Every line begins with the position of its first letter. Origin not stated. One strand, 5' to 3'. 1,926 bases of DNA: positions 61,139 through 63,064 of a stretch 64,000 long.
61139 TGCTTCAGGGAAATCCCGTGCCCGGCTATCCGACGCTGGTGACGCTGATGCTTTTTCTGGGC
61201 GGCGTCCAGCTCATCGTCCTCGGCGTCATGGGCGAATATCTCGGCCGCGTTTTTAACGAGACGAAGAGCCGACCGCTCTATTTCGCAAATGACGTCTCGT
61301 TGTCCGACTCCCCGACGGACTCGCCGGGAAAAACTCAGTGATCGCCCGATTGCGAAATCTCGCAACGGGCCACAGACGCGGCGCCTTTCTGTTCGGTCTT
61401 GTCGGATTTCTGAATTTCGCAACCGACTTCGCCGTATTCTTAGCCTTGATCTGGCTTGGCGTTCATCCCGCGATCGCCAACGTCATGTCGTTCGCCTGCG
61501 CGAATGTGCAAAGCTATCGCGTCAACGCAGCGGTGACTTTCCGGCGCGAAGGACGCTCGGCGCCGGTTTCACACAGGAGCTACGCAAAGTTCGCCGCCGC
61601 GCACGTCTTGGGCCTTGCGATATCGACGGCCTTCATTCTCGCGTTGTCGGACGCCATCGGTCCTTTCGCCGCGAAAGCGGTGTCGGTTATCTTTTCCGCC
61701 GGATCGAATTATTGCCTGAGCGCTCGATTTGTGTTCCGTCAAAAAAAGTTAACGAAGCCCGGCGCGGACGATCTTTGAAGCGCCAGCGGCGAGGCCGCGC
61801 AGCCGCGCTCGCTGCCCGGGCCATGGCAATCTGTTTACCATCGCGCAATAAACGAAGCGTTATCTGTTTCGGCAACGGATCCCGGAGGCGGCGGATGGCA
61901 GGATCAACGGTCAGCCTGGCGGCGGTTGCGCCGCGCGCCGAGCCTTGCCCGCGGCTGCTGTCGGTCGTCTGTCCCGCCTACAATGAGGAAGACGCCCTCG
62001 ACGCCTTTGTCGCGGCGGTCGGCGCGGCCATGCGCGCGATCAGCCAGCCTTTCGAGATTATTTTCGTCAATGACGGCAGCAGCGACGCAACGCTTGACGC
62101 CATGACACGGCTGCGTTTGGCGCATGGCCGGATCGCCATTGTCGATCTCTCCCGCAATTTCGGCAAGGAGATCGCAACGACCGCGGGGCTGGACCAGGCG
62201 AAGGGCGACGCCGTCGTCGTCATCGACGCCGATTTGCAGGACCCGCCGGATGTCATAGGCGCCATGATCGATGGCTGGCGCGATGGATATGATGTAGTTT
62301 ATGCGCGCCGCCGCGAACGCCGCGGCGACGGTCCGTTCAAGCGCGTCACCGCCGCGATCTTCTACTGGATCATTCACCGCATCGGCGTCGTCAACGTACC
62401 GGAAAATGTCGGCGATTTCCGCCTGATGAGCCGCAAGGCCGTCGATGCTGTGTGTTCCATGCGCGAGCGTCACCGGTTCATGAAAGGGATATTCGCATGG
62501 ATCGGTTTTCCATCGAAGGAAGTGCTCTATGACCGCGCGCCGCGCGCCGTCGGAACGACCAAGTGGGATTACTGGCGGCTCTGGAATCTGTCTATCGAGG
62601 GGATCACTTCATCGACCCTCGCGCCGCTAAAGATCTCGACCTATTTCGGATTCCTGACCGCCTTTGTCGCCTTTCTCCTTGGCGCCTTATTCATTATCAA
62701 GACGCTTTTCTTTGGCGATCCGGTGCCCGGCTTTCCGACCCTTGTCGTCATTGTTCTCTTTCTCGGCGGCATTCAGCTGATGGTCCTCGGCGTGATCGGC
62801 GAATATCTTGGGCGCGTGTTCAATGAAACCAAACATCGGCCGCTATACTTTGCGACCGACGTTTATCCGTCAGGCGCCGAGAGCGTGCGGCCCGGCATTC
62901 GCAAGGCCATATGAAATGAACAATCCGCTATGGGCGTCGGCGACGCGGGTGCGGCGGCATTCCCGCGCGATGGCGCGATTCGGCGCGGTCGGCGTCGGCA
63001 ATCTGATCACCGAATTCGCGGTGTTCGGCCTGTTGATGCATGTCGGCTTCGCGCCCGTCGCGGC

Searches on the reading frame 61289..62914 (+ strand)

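Call 71: search_protein_families(library=pfam, proteins=[window:61289-62914:+], max_evalue=0.01)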
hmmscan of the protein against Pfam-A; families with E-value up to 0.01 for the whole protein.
window:61289-62914:+ (541 aa): 4 families
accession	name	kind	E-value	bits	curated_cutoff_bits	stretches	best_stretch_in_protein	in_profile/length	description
PF00535.33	Glycos_transf_2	-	2.1e-29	103.1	23.3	1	225-387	1-166/168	Glycosyl transferase family 2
PF13641.12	Glyco_tranf_2_3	-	1.2e-06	29.2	27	1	221-327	1-108/230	Glycosyltransferase like family 2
PF10111.15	Glyco_tranf_2_2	-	4.9e-05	23.4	27.3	1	252-326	27-102/276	Glycosyltransferase like family 2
PF13506.12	Glyco_transf_21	-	0.0032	17.4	21.7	1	295-388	20-117/174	Glycosyl transferase family 21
